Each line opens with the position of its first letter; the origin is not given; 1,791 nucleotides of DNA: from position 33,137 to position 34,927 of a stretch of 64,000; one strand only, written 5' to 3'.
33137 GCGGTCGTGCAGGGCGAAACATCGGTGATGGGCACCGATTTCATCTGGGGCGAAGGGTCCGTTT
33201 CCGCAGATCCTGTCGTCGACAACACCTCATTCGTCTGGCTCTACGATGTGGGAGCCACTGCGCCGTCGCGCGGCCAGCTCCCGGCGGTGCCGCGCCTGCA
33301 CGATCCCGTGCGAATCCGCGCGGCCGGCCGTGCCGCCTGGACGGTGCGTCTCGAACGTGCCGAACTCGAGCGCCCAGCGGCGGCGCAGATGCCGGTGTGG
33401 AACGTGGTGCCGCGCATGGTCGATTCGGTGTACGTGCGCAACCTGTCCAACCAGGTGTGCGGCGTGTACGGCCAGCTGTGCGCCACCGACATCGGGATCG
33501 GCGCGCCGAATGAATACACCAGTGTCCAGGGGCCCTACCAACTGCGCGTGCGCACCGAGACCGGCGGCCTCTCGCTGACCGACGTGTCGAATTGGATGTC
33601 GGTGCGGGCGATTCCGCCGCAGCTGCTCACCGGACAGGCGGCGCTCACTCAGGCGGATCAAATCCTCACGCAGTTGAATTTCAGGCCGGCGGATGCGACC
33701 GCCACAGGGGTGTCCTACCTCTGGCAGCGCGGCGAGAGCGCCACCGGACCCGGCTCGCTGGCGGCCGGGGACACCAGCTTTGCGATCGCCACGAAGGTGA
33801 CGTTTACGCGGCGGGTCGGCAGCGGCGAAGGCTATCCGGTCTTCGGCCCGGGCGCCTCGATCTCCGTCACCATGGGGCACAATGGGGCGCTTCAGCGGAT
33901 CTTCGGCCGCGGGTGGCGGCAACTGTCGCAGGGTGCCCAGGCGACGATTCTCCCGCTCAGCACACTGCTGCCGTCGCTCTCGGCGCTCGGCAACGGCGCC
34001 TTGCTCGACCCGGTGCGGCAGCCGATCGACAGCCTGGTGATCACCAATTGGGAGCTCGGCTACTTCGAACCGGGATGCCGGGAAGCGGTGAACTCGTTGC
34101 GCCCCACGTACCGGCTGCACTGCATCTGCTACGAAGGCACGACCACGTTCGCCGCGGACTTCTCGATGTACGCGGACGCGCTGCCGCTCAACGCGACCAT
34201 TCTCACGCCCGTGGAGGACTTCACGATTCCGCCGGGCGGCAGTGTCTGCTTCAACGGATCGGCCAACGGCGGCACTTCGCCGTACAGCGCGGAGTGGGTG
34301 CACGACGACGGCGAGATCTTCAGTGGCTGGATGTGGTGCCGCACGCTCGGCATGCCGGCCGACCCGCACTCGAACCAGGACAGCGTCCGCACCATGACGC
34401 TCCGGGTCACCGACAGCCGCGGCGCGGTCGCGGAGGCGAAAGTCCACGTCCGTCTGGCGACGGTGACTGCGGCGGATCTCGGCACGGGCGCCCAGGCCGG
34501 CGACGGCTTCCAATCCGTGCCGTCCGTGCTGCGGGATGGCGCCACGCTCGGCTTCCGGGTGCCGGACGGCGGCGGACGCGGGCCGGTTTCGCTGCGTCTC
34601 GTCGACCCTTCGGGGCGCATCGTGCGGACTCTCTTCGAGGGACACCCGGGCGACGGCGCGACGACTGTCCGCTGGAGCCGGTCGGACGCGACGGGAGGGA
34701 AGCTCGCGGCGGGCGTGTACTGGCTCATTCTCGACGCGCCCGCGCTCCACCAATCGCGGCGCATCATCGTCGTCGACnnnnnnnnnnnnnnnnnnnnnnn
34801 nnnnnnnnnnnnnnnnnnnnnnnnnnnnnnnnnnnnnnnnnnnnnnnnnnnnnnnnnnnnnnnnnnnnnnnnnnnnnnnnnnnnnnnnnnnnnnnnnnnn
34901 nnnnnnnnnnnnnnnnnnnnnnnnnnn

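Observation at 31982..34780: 932-aa secreted sorting-domain protein with a candidate clan-CD-like His/Cys peptidase dyad and no recognisable family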

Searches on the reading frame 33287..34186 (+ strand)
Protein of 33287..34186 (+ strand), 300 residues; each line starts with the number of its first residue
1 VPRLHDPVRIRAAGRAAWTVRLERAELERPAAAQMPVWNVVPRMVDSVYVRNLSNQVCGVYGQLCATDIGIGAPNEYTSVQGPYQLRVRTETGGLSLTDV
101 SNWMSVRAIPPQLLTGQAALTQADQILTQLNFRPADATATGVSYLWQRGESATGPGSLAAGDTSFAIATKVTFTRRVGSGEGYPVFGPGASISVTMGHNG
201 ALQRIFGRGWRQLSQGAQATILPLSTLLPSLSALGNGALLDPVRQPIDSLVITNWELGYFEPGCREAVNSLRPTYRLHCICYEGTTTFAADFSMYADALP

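Call 52: search_solved_structures(query=A4, max_evalue=10, show_alignments=2)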
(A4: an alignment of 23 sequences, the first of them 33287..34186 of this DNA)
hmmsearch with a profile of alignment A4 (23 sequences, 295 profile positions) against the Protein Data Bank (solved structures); distinct sequences matched with E-value up to 10: 3.
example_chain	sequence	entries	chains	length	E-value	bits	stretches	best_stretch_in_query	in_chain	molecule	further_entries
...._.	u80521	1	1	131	0.24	13.4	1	182-216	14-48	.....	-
4ru4_A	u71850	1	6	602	0.6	12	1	10-69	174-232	tail spike protein gp49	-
8zpu_A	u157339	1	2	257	0.8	11.6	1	155-195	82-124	scFv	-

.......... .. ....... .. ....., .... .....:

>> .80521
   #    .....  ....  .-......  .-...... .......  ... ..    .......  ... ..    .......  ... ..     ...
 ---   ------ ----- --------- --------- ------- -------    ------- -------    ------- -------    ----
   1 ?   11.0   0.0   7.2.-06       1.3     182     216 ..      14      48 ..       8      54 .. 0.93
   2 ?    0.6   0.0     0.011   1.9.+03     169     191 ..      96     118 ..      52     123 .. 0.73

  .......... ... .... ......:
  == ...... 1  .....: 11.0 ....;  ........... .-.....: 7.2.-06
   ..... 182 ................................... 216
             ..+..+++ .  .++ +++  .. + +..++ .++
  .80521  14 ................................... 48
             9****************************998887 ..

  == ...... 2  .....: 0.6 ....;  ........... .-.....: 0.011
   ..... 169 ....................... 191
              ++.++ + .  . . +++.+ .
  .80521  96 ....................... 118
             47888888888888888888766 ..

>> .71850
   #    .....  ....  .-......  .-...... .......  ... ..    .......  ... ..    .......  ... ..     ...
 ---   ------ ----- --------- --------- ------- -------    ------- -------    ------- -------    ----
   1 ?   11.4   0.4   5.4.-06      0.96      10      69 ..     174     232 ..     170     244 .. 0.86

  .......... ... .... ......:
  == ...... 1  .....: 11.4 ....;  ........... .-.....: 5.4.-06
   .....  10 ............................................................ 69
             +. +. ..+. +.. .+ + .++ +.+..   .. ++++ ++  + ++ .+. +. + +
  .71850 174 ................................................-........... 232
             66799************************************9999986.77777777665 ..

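Call 53: search_protein_families(library=pfam, alignment_id=A4, max_evalue=1)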
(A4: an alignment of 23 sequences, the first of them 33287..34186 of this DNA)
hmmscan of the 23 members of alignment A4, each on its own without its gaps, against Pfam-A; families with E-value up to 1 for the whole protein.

A. member 1, window:33287-34186:+ (300 aa): 0 families

B. families by the number of members that match (of 23 scanned): 6 families
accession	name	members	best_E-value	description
PF02777.23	Sod_Fe_C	1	0.0062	Iron/manganese superoxide dismutases, C-terminal domain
PF09460.16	Saf-Nte_pilin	1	0.053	Saf-pilin pilus formation protein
PF16745.11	RsgA_N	1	0.11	RsgA N-terminal domain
PF22746.1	SHOCT-like_DUF2089-C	1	0.12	SHOCT-like domain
PF21378.2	YceM-like_C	1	0.19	YceM-like, C-terminal domain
PF25417.1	DUF7889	1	0.22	Family of unknown function (DUF7889)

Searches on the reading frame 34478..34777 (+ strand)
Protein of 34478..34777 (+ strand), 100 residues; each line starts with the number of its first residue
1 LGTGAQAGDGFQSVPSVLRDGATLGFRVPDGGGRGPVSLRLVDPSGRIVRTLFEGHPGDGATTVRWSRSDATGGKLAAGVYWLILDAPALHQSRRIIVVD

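Call 49: search_protein_families(library=ncbifam, proteins=[window:34478-34777:+], max_evalue=1)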
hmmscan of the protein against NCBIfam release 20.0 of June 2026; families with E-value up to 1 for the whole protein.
seq(100 aa): 3 families
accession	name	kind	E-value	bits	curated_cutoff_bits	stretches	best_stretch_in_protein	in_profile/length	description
NF009276.0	PRK12633.1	equivalog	0.00066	19.5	383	1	34-85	128-179/234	flagellar basal body rod modification protein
NF005176.1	PRK06655.1-1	equivalog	0.00079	19.4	230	1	37-86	99-148/197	flagellar hook assembly protein FlgD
NF009277.0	PRK12634.1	equivalog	0.056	13.5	333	1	34-83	121-170/221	flagellar basal body rod modification protein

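Call 82: search_protein_families(library=pfam, proteins=[window:34478-34777:+], max_evalue=0.1)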
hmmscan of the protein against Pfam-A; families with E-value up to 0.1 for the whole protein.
seq(100 aa): 2 families
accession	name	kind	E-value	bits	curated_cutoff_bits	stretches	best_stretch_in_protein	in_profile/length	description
PF13860.13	FlgD_ig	-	0.00012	22.4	27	1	37-81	25-69/79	FlgD Ig-like domain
PF10029.15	DUF2271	-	0.066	13.4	27.3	1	59-96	74-111/136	Predicted periplasmic protein (DUF2271)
